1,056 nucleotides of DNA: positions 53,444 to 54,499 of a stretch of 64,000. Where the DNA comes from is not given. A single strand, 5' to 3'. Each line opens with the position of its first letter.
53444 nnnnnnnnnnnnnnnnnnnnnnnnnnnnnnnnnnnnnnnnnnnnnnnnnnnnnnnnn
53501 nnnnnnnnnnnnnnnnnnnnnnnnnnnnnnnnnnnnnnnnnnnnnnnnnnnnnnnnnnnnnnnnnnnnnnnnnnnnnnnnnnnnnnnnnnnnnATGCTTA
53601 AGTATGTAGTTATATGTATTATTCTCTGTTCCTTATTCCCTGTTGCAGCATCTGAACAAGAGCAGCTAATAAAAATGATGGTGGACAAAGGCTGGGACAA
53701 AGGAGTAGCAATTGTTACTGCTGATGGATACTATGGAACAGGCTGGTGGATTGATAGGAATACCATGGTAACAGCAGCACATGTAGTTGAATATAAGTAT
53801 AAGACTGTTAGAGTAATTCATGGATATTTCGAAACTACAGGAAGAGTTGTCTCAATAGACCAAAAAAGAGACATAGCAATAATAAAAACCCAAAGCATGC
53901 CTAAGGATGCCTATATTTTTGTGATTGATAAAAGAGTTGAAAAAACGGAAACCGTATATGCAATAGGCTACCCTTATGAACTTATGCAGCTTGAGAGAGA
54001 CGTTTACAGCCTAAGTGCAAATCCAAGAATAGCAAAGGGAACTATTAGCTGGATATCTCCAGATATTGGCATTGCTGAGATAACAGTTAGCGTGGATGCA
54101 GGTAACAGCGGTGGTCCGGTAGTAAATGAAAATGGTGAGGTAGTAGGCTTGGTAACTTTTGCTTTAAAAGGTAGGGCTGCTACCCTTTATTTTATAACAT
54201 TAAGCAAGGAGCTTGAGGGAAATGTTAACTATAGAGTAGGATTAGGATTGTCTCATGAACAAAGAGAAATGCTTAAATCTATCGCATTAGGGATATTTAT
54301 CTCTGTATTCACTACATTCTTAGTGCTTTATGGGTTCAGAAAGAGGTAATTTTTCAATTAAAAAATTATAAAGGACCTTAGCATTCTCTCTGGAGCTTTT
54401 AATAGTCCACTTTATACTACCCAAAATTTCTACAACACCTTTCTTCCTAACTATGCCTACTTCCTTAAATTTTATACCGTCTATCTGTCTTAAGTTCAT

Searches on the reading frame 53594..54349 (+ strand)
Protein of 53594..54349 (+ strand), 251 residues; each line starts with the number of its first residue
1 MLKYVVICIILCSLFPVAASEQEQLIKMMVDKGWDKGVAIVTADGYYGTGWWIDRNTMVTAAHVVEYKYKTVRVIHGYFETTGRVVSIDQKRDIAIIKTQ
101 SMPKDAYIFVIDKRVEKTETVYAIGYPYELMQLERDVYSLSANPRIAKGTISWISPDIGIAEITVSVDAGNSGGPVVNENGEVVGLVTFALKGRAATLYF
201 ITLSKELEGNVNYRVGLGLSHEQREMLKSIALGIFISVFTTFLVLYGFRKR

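Call 7: search_protein_families(library=pfam, proteins=[window:53594-54349:+], max_evalue=1)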
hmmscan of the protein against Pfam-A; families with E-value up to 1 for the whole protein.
window:53594-54349:+ (251 aa): 9 families
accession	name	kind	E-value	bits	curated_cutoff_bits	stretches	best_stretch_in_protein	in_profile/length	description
PF13365.12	Trypsin_2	-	1.2e-19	71.9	27.6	1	48-186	1-144/144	Trypsin-like peptidase domain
PF00089.32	Trypsin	-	7.5e-13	49.3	20.6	1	45-197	24-204/220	Trypsin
PF05579.19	Peptidase_S32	-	0.0058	16.3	24.7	1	167-188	205-226/297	Equine arteritis virus serine endopeptidase S32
PF02738.23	MoCoBD_1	-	0.011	15.3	27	1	58-103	22-68/244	Molybdopterin cofactor-binding domain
PF02907.21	Peptidase_S29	-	0.013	15.7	25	1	164-195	102-133/149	Hepatitis C virus NS3 protease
PF10459.15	Peptidase_S46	-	0.015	14.4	22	1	168-187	631-650/698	Peptidase S46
PF21347.3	DUF3108_like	-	0.019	15.3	27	1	93-160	114-181/199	DUF3108-like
PF00571.33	CBS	-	0.026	15.3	24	1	175-188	34-47/57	CBS domain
PF00949.27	Peptidase_S7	-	0.15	12.3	20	1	164-186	90-112/131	Peptidase S7, Flavivirus NS3 serine protease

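Call 11: search_protein_families(library=ncbifam, proteins=[window:53594-54349:+], max_evalue=1)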
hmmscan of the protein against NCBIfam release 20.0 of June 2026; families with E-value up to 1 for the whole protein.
window:53594-54349:+ (251 aa): 15 families
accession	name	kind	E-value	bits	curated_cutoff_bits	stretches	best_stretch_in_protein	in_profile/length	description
NF033740.0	MarP_fam_protase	equivalog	1.6e-18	66.9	250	1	39-203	204-367/390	MarP family serine protease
TIGR02037.1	degP_htrA_DO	subfamily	3.9e-15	55.7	416.2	1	47-189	61-200/434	Do family serine endopeptidase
NF041521.1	HhoA_HhoB_HtrA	equivalog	1.5e-12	47.5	450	1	47-200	58-209/335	HhoA/HhoB/HtrA family serine endopeptidase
TIGR02038.1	protease_degS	equivalog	7.8e-10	38.4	422.95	1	57-192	90-220/351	outer membrane-stress sensor serine endopeptidase DegS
NF047968.1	SerProtHtrA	equivalog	8.5e-10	38.5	470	1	47-191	88-234/357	serine protease HtrA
NF008147.1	PRK10898.1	equivalog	9.1e-09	34.9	408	1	55-191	88-219/352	outer membrane-stress sensor serine endopeptidase DegS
NF040961.1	MamO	equivalog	7.2e-07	27.9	800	1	43-187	95-240/648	magnetosome protein MamO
NF007526.1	PRK10139.1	equivalog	1.7e-06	27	756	1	53-191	98-234/456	serine endoprotease DegQ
NF008189.1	PRK10942.1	equivalog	3e-06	26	720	1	55-191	124-256/477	serine endoprotease DegP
NF040960.1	MamE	equivalog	1.4e-05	23.9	800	1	58-188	135-265/659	magnetosome formation protease MamE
NF050055.1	SerProtHtrAMycob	equivalog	1.9e-05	23.8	800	1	48-188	236-378/502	serine protease HtrA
NF041810.1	Avs1b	equivalog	2.2e-05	21.8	1500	1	38-137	10-116/1931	AVAST type 1 anti-phage system protease Avs1b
NF053637.1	SerProtHtrAspr2045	equivalog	9.1e-05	21.5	650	1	58-188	119-252/394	serine protease HtrA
NF045841.1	Ig_SerProt_MIP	equivalog_domain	0.016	14.9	125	1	166-192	309-335/401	MIP family Ig-specific serine endopeptidase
NF006986.0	PRK09451.1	equivalog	0.052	12.4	725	1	144-187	107-153/456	bifunctional UDP-N-acetylglucosamine diphosphorylase/glucosamine-1-phosphate N-acetyltransferase GlmU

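Call 41: search_protein_families(library=phrogs, proteins=[window:53594-54349:+], max_evalue=0.1)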
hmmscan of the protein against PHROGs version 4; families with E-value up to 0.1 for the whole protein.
window:53594-54349:+ (251 aa): 4 families
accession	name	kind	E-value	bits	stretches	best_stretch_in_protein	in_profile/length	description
phrog_9683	-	other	6e-20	72.7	1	36-187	43-187/233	protease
phrog_11383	-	unknown function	5.9e-08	33.5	1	48-190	187-327/462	-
phrog_18002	-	unknown function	1.4e-05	25.8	1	48-187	126-276/330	-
phrog_13651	-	unknown function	0.057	13.8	0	152-186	216-247/280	-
